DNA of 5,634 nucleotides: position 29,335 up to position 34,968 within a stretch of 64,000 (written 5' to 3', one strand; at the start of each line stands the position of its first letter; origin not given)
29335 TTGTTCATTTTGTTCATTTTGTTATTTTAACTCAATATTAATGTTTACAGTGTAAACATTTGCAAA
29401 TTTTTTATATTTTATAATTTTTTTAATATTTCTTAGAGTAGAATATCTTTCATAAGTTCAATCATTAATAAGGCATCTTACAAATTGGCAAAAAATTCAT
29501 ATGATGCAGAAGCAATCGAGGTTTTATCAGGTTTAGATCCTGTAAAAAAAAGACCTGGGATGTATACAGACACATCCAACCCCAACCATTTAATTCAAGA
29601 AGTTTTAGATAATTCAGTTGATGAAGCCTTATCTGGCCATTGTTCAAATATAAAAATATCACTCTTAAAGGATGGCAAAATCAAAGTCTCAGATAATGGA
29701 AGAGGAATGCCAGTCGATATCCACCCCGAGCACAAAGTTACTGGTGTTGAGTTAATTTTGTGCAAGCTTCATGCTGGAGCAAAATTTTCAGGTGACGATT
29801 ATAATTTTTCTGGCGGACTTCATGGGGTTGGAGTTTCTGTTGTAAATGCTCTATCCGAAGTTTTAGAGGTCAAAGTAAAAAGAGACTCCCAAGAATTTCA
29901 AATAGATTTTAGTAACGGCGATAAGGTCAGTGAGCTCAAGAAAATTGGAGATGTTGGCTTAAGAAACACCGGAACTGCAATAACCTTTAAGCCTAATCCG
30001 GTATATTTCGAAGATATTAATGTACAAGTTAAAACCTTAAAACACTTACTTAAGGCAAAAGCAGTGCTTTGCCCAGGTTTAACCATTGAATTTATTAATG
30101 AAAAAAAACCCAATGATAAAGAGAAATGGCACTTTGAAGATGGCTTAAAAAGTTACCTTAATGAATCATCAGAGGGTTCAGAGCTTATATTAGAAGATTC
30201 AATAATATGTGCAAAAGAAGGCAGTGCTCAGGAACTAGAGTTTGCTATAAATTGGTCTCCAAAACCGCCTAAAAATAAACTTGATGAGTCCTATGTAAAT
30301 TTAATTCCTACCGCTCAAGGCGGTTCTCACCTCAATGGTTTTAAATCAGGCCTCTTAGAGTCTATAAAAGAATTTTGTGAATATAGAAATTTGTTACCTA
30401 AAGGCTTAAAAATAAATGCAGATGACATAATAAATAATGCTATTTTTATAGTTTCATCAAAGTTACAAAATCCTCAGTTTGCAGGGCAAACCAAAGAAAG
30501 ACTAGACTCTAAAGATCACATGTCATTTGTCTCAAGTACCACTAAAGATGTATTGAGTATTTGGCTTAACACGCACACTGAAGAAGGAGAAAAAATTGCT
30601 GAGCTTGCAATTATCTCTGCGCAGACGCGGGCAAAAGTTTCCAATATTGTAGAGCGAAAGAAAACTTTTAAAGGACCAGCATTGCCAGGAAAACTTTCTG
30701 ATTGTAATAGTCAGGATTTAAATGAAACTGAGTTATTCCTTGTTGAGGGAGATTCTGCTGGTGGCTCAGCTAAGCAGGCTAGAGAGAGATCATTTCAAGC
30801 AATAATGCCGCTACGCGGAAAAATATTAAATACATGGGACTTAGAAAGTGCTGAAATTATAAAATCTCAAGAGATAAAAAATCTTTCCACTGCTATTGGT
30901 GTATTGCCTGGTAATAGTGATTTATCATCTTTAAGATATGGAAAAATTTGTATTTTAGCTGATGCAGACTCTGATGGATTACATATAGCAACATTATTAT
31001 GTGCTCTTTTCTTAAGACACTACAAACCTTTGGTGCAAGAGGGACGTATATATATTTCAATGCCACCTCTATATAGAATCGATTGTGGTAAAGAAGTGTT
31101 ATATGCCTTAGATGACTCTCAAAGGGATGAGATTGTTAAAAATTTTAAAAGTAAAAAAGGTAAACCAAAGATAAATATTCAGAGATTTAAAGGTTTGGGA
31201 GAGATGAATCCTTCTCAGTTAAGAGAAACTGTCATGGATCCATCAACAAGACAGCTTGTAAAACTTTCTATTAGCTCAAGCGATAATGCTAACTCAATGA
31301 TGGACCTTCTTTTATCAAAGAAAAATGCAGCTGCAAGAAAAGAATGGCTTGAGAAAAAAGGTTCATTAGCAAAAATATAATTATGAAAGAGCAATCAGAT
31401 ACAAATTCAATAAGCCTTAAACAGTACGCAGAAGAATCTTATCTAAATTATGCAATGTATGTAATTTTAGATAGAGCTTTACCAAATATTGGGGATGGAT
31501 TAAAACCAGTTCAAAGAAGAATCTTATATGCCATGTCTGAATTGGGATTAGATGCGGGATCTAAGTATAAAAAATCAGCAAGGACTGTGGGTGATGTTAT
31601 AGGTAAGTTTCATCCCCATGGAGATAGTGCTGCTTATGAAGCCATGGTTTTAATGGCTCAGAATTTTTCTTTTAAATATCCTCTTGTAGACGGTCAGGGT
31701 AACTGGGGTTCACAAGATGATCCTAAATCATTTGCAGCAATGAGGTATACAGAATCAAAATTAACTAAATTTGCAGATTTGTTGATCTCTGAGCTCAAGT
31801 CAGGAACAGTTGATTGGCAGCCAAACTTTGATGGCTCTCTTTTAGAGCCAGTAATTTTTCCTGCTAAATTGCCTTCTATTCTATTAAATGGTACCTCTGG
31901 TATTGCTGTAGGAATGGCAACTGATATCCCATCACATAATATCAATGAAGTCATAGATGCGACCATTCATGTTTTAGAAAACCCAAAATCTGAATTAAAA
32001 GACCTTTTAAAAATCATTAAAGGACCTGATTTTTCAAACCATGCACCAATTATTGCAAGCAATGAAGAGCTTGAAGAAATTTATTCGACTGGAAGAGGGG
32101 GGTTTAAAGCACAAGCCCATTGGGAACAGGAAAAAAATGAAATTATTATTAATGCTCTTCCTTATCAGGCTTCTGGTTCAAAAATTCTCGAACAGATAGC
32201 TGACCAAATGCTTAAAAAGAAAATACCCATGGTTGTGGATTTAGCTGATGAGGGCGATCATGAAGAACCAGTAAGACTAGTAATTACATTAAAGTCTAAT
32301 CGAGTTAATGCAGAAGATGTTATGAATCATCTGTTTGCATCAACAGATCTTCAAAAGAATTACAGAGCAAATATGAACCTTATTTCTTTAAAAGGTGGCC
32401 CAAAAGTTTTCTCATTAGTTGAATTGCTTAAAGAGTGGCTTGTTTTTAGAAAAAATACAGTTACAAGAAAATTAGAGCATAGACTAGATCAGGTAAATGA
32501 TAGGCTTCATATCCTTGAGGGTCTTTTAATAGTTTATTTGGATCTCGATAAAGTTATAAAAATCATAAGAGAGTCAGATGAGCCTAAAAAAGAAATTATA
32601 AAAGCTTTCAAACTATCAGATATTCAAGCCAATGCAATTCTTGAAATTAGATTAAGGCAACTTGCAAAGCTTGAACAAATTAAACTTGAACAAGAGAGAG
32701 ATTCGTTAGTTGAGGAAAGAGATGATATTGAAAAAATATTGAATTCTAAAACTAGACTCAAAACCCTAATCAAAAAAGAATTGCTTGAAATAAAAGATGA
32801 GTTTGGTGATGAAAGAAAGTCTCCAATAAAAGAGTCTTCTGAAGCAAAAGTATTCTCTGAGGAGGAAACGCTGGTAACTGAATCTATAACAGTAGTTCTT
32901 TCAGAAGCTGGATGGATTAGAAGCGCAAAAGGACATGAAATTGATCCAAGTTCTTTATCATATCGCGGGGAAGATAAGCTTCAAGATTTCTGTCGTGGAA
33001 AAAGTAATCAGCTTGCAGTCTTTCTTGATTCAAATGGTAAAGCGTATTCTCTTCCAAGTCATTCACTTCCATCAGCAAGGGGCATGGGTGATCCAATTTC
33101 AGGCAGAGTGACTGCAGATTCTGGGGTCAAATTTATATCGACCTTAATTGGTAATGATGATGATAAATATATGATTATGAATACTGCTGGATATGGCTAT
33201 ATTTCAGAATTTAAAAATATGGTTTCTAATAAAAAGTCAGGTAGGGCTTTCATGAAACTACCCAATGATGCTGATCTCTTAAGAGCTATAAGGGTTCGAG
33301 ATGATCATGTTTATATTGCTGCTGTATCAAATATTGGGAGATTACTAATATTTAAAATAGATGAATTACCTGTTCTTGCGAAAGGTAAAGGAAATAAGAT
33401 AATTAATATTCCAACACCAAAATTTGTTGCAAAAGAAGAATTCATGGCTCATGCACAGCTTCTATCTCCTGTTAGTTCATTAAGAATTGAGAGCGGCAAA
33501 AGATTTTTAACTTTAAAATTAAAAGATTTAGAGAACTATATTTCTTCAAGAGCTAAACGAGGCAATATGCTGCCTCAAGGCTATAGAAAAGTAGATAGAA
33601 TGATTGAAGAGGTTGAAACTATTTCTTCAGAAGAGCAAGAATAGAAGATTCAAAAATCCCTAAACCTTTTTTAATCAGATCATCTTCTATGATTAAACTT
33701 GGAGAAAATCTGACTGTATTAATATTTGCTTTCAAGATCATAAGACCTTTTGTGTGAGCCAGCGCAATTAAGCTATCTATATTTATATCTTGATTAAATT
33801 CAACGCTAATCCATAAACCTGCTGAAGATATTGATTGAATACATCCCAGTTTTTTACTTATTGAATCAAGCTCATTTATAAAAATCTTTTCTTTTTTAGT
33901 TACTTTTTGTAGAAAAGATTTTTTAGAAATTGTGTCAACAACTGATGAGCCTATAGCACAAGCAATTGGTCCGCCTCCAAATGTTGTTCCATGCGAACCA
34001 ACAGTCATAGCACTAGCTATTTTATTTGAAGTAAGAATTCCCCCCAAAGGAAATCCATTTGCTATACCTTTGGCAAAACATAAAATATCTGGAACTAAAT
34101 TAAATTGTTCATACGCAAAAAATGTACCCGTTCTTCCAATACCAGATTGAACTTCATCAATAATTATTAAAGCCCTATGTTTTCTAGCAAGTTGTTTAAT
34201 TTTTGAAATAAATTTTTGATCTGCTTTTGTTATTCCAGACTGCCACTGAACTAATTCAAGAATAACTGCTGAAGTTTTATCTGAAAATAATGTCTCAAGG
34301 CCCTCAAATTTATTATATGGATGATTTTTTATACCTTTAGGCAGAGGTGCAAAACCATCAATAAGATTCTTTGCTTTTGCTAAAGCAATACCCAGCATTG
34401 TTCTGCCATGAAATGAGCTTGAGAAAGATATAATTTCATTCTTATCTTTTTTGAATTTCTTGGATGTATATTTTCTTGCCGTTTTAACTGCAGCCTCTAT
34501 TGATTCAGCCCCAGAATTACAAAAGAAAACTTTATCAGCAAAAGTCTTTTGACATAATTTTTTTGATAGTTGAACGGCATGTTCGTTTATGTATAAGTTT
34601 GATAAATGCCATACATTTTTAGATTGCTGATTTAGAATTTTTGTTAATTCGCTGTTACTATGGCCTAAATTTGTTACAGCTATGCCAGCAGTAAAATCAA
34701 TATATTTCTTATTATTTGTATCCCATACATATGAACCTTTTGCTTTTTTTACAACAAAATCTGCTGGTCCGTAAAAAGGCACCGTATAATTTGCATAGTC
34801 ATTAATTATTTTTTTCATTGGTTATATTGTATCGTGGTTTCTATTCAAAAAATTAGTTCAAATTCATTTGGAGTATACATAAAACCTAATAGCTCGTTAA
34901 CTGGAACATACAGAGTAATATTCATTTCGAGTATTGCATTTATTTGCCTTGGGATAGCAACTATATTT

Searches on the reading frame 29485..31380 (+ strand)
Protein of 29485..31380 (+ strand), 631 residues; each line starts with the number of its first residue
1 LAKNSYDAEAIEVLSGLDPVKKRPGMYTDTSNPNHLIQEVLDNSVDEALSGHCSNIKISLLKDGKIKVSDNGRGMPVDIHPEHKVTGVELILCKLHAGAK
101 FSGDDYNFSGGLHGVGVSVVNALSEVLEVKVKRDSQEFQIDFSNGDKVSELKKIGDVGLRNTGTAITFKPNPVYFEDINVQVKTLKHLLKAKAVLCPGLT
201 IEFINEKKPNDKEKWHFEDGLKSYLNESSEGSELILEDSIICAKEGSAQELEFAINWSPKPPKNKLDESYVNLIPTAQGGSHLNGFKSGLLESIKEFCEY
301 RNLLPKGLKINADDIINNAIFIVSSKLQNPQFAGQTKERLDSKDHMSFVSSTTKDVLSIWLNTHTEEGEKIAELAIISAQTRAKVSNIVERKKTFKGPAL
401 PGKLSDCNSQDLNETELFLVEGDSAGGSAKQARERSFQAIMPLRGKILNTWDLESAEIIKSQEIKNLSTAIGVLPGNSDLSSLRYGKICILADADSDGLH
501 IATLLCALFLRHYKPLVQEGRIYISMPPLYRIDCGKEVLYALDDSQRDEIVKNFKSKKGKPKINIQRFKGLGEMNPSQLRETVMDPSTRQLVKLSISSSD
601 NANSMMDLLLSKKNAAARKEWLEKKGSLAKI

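Call 9: search_protein_families(library=pfam, proteins=[window:29485-31380:+], max_evalue=0.0001)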
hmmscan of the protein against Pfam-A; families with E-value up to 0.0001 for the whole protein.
window:29485-31380:+ (631 aa): 4 families
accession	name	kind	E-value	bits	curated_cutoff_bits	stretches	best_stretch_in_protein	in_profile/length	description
PF00204.31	DNA_gyraseB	-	2.8e-38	131.5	27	1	220-384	1-166/173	DNA gyrase B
PF00986.26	DNA_gyraseB_C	-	3.5e-23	82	29.8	1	561-623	2-63/63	DNA gyrase B subunit, carboxyl terminus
PF02518.31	HATPase_c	-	4e-15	56.7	26.4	1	31-137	4-97/111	Histidine kinase-, DNA gyrase B-, and HSP90-like ATPase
PF01751.28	Toprim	-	5.3e-14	52.6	23.1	1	416-526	1-95/96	Toprim domain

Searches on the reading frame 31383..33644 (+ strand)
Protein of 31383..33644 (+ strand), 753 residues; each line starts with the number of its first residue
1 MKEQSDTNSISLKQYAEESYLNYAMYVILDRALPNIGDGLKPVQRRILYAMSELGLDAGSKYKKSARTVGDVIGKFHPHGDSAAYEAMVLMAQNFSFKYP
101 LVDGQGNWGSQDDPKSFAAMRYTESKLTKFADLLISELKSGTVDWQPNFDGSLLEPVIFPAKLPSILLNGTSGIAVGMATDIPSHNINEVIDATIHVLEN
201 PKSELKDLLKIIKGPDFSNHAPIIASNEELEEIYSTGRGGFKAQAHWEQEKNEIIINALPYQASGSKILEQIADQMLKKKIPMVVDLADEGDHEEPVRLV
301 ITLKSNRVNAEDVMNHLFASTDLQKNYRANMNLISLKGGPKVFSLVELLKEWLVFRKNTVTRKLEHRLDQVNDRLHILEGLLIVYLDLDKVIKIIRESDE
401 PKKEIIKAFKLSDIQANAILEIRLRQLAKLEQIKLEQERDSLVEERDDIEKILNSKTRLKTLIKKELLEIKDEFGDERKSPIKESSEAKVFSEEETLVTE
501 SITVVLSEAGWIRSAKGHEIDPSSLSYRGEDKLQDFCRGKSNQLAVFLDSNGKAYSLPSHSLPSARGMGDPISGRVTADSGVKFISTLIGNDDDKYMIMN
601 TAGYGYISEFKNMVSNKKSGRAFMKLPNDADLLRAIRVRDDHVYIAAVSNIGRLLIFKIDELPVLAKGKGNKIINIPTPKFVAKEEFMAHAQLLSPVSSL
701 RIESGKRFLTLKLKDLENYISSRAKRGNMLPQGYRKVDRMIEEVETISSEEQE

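Call 9: search_protein_families(library=pfam, proteins=[window:31383-33644:+], max_evalue=0.0001)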
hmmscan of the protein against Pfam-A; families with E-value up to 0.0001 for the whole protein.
window:31383-33644:+ (753 aa): 2 families
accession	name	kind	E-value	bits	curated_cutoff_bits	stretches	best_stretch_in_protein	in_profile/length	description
PF00521.26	DNA_topoisoIV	-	1.3e-142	476.1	31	1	31-467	1-431/432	DNA gyrase/topoisomerase IV, subunit A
PF03989.18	DNA_gyraseA_C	-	9.3e-05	22.2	27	0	644-676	2-35/48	DNA gyrase C-terminal domain, beta-propeller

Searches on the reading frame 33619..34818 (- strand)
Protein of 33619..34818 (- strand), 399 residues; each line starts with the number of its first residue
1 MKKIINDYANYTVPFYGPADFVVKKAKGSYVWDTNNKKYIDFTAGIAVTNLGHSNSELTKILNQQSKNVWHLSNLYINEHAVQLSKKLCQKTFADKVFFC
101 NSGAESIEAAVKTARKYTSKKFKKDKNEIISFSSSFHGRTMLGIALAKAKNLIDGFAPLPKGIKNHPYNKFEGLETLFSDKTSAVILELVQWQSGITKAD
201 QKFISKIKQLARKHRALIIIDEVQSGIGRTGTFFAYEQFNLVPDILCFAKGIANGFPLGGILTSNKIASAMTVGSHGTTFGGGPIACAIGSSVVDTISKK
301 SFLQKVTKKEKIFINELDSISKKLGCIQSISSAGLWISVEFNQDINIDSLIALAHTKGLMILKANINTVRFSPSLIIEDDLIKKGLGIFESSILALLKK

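Call 11: search_protein_families(library=pfam, proteins=[window:33619-34818:-], max_evalue=0.0001)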
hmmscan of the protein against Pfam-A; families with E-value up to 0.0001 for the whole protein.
window:33619-34818:- (399 aa): 1 family
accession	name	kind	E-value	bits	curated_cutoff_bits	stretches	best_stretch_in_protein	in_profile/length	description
PF00202.27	Aminotran_3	-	2.7e-112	375.8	30.5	1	20-391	10-401/403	Aminotransferase class-III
